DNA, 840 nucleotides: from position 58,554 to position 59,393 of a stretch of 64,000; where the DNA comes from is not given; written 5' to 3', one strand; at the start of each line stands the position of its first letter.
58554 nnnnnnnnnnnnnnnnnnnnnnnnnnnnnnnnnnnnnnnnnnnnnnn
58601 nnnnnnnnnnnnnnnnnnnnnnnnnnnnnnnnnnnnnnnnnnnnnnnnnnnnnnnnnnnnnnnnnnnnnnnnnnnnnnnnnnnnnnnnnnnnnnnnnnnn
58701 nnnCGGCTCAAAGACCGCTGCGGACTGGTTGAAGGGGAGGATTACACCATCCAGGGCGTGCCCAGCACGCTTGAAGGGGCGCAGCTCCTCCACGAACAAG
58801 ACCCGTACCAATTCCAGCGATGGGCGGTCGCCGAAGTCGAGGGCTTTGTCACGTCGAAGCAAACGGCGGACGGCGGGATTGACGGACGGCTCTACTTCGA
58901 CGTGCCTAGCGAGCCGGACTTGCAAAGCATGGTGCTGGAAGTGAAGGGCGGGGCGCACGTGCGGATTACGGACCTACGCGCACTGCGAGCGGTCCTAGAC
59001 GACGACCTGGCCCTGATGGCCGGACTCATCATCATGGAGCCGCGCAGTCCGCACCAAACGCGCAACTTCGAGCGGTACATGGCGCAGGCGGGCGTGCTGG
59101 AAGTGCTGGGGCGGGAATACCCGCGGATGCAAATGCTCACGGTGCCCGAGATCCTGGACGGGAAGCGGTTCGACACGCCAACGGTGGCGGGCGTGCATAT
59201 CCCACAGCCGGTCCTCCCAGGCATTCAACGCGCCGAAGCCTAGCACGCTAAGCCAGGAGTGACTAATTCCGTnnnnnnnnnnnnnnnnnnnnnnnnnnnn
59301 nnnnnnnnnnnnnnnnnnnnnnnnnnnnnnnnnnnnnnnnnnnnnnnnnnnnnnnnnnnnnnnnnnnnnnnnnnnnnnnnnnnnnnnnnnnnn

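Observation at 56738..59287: IS1595-like element with 47-bp inverted repeats carrying a methyltransferase-Mrr fusion as cargo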

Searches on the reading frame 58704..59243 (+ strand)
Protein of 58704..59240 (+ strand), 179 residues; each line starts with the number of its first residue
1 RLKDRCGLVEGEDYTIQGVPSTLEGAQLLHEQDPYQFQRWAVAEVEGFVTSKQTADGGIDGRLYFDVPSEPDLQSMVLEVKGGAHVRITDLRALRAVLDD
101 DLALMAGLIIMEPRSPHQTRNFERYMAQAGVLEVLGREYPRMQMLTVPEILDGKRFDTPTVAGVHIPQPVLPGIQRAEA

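Call 7: search_protein_families(library=pfam, proteins=[window:58704-59240:+], max_evalue=10)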
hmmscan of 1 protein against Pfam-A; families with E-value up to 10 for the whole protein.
seq(179 aa): 0 families

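Call 41: predict_structure(alignment_id=A2)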
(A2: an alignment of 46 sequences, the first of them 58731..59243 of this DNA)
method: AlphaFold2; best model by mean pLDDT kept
length: 170 residues; sequences in the alignment: 46
mean_pLDDT: 81.9   pTM: 0.78
mean pLDDT of the five models: 81.9, 80.4, 80.0, 79.5, 77.6
residues with pLDDT >= 90: 103; 70-90: 31; 50-70: 9; < 50: 27
segments of 3 or more residues with pLDDT < 50: 1-7, 44-48, 156-170
pLDDT, mean of each block of 10 residues (from residue 1): 46 91 90 91 55 91 93 87 93 93 92 96 95 97 94 49 41
secondary structure, 60 per line:
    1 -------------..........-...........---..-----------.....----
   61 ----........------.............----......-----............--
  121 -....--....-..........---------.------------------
elements in order: H14-23 H25-35 E52-56 E65-72 H79-91 E96-101 H107-118 E122-125 E128-131 E133-137 H138-142

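Call 47: search_protein_families(library=padloc, proteins=[window:58731-59243:+], max_evalue=0.01)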
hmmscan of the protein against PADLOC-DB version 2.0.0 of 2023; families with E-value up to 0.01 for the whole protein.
window:58731-59243:+ (170 aa): 0 families
